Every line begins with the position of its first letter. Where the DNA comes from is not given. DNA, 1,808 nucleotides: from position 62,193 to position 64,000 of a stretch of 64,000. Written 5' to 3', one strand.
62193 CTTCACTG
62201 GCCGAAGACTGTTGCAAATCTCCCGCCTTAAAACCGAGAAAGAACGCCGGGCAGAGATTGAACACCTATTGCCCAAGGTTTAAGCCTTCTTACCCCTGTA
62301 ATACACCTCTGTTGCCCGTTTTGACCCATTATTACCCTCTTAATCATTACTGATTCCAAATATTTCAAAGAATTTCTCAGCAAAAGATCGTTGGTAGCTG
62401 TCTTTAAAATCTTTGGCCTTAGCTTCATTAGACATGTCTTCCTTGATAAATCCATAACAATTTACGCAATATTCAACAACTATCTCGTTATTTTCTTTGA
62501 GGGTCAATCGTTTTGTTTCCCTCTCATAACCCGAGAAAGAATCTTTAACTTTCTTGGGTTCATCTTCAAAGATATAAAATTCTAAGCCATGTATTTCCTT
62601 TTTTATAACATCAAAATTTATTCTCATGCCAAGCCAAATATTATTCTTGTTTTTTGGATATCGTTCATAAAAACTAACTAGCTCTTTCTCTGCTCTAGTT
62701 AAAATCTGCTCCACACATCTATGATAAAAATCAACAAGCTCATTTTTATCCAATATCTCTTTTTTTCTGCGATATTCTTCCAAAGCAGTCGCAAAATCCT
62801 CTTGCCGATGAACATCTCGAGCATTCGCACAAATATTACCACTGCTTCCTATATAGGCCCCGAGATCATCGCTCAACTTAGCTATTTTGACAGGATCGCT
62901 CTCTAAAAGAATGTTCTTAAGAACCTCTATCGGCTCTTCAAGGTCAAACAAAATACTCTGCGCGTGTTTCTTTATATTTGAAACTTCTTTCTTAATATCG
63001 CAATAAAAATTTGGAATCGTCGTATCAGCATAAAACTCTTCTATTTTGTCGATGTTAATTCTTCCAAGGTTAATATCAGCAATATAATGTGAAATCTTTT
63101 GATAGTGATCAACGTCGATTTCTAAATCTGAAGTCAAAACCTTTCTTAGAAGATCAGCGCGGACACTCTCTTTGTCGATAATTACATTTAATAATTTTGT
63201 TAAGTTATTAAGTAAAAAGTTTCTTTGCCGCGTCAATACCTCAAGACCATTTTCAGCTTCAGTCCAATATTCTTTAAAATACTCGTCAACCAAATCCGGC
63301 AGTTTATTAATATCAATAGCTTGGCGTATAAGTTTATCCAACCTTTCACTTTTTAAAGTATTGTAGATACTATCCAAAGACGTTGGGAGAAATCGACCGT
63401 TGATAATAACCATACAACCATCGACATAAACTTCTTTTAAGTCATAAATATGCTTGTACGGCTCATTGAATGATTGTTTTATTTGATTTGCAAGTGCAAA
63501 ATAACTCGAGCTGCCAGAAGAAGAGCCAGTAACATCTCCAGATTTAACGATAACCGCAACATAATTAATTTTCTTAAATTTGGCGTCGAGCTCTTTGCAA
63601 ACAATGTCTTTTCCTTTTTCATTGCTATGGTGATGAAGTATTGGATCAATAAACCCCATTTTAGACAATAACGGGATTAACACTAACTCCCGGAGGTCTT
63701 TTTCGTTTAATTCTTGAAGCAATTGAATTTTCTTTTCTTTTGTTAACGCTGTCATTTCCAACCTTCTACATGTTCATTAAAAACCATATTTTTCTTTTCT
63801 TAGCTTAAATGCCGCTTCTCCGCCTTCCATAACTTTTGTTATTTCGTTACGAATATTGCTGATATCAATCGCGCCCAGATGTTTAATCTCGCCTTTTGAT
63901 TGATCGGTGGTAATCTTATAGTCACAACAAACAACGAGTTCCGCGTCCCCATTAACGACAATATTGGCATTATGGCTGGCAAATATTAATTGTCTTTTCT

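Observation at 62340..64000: Candidate uncharacterised two-gene (or larger) defence-type module: SMC/Rad50-like ATPase followed by an Mrr-like nuclease-domain protein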

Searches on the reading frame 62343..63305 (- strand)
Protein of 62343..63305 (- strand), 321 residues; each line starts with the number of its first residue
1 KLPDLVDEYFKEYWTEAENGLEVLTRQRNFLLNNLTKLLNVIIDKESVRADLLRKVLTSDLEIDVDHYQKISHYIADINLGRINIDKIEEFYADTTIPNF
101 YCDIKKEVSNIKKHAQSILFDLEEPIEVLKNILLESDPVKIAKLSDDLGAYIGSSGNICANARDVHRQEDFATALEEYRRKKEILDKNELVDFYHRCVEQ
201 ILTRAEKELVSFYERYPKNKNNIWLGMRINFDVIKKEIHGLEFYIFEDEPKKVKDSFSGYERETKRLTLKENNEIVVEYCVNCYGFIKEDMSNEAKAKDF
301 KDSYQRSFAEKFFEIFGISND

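Call 56: predict_structure(alignment_id=A3)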
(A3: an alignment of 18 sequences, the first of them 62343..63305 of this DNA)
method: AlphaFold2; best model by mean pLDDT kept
length: 321 residues; sequences in the alignment: 18
mean_pLDDT: 77.7   pTM: 0.64
mean pLDDT of the five models: 77.7, 76.6, 76.0, 75.7, 70.5
residues with pLDDT >= 90: 103; 70-90: 122; 50-70: 73; < 50: 23
segments of 3 or more residues with pLDDT < 50: 1-3, 12-17, 61-71
pLDDT, mean of each block of 10 residues (from residue 1): 56 49 65 75 81 72 40 53 71 84 85 79 68 86 76 52 57 89 94 96 96 90 95 95 95 71 90 93 70 90 94 85 42
secondary structure, 60 per line:
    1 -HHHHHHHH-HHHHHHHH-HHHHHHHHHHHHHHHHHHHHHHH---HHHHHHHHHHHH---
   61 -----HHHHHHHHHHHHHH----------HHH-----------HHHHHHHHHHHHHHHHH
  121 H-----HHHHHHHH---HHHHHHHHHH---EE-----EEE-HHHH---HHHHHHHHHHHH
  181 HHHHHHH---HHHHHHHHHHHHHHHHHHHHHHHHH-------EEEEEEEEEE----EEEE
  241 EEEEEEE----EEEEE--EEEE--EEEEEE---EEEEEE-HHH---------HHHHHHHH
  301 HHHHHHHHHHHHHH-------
elements in order: H2-9 H11-18 H20-42 H46-57 H66-79 H104-121 H127-134 H138-147 E158-160 H162-165 H169-187 H191-215 E223-232 E237-247 E252-256 E259-262 E265-270 E274-279 H293-314

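Call 72: search_protein_representatives(alignment_id=A3)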
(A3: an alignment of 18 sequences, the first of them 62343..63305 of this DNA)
Query: 18 sequences, 323 profile positions. Proteins with E-value up to 0.001 (for the whole library): 137; up to 1e-10: 41; up to 1e-30: 16. The best 137 are listed.
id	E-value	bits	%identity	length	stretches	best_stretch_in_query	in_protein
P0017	9.7e-119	413.1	-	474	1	1-321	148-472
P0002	6.1e-117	407.2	-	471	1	1-322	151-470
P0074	3.9e-101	355.2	-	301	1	25-320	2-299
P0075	5.9e-89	315.2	-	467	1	1-317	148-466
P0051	1.1e-85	304.5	-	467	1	1-317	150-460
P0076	5.4e-79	282.5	-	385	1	1-320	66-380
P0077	3.4e-77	276.6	-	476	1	1-319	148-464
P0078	4.1e-72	259.9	-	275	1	53-318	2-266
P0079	3.0e-59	217.6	-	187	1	133-319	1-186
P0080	3.2e-59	217.5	-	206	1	122-321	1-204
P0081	2.3e-48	181.8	-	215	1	108-322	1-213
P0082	3.4e-39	151.7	-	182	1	146-321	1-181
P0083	6.9e-39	150.7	-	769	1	85-322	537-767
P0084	8.3e-37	143.8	-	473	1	1-308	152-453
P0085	1.2e-36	143.3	-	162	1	166-322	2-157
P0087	2.6e-19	86.3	-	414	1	56-195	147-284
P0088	1.6e-15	73.9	-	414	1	56-211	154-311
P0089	2.2e-15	73.4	-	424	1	58-209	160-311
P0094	5.6e-14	68.8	-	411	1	63-300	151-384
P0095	1.2e-13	67.8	-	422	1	50-242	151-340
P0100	4.2e-12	62.7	-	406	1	78-231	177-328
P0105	2.1e-11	60.4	-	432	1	88-259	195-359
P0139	1.8e-08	50.8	-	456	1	58-204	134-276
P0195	8.2e-05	38.7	-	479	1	88-200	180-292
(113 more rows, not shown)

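Call 74: search_protein_families(library=pfam, proteins=[P0083, P0087, P0088, P0089, P0094, P0095, P0100, P0105, P0139, P0195], max_evalue=0.1)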
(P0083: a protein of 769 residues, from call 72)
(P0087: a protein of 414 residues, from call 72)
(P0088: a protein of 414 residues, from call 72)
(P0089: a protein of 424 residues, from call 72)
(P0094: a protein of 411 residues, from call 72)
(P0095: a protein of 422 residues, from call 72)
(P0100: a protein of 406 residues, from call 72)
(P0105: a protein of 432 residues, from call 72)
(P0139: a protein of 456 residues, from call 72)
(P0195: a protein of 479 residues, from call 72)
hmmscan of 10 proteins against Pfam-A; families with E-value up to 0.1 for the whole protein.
P0083 (769 aa): 5 families
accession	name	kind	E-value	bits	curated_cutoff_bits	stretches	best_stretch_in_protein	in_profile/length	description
PF00069.31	Pkinase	-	9.7e-28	97.7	31.7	1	21-215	8-204/263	Protein kinase domain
PF07714.23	PK_Tyr_Ser-Thr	-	3.9e-20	72.7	23.1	1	39-211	31-207/258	Protein tyrosine and serine/threonine kinase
PF17667.7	Pkinase_fungal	-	0.0023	17.1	24.1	1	99-192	279-377/387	Fungal protein kinase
PF01163.29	RIO1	-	0.04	14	22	0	85-149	82-148/187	RIO domain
PF05746.21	DALR_1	-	0.056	14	22.3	0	563-608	30-75/117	DALR anticodon binding domain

P0087 (414 aa): 0 families

P0088 (414 aa): 0 families

P0089 (424 aa): 1 family
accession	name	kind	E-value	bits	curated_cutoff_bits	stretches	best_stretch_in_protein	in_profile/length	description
PF03786.19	UxuA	-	0.024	13.9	23.7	1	245-321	153-208/352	D-mannonate dehydratase (UxuA)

P0094 (411 aa): 1 family
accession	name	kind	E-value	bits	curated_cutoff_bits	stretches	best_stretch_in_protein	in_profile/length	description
PF00563.25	EAL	-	0.0077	16.1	31.3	1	189-239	164-214/236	EAL domain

P0095 (422 aa): 1 family
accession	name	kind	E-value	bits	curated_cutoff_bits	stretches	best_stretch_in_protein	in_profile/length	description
PF23864.1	DUF7222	-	0.013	16.2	27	1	206-256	9-58/108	Domain of unknown function (DUF7222)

P0100 (406 aa): 0 families

P0105 (432 aa): 0 families

P0139 (456 aa): 0 families

P0195 (479 aa): 0 families

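Call 91: find_encoding_contigs(protein=P0087, flank=7000, max_places=3)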
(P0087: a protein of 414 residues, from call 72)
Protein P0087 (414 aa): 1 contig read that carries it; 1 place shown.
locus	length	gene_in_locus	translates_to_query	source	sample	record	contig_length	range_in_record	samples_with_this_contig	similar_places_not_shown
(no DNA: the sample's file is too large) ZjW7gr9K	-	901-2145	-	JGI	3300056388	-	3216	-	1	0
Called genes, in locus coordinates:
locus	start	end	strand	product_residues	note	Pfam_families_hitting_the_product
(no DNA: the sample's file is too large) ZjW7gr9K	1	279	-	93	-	?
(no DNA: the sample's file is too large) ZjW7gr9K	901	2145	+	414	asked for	-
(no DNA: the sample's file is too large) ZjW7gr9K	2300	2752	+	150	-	-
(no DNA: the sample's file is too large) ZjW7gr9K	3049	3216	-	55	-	?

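Call 94: search_solved_structures(query=A4, max_evalue=10, show_alignments=2)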
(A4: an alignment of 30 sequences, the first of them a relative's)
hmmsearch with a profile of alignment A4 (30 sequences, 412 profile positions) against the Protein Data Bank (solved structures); distinct sequences matched with E-value up to 10: 1.
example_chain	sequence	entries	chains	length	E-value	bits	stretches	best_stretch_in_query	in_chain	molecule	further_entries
3s9g_A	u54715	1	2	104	0.1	15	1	264-345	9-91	Protein HEXIM1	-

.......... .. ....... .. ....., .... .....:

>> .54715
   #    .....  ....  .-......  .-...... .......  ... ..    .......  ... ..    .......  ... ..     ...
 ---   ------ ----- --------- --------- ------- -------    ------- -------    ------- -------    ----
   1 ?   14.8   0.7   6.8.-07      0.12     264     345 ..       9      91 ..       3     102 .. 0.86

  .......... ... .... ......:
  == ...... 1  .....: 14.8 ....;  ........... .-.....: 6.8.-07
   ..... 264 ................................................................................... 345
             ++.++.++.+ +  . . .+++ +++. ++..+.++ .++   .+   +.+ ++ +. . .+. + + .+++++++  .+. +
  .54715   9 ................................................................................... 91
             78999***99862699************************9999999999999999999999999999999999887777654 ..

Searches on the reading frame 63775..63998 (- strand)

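Call 7: search_protein_families(library=pfam, proteins=[window:63775-63998:-], max_evalue=1)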
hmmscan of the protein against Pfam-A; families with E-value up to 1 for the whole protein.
window:63775-63998:- (73 aa): 0 families

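Call 8: search_protein_families(library=ncbifam, proteins=[window:63775-63998:-], max_evalue=1)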
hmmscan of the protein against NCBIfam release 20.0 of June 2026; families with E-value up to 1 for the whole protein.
window:63775-63998:- (73 aa): 3 families
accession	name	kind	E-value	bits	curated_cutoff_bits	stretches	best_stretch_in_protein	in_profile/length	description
NF045780.1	TrlF_fam_ATP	equivalog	9.8e-31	107.3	350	1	1-72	875-944/944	TrlF family AAA-like ATPase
NF045781.1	Spaf1101_AAA_ATP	equivalog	2.4e-15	56.1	475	1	1-71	766-832/836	Spaf_1101 family AAA-like ATPase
NF042955.1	Ppl_antiphage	equivalog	4.5e-13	48.1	1000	1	1-69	816-880/882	anti-phage protein Ppl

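Call 9: search_protein_families(library=padloc, proteins=[window:63775-63998:-], max_evalue=1)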
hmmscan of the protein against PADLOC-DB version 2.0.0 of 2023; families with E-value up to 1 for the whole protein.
window:63775-63998:- (73 aa): 1 family
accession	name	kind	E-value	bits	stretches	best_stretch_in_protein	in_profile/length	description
PDLC02208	Ppl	-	1.3e-13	48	1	1-69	826-890/894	-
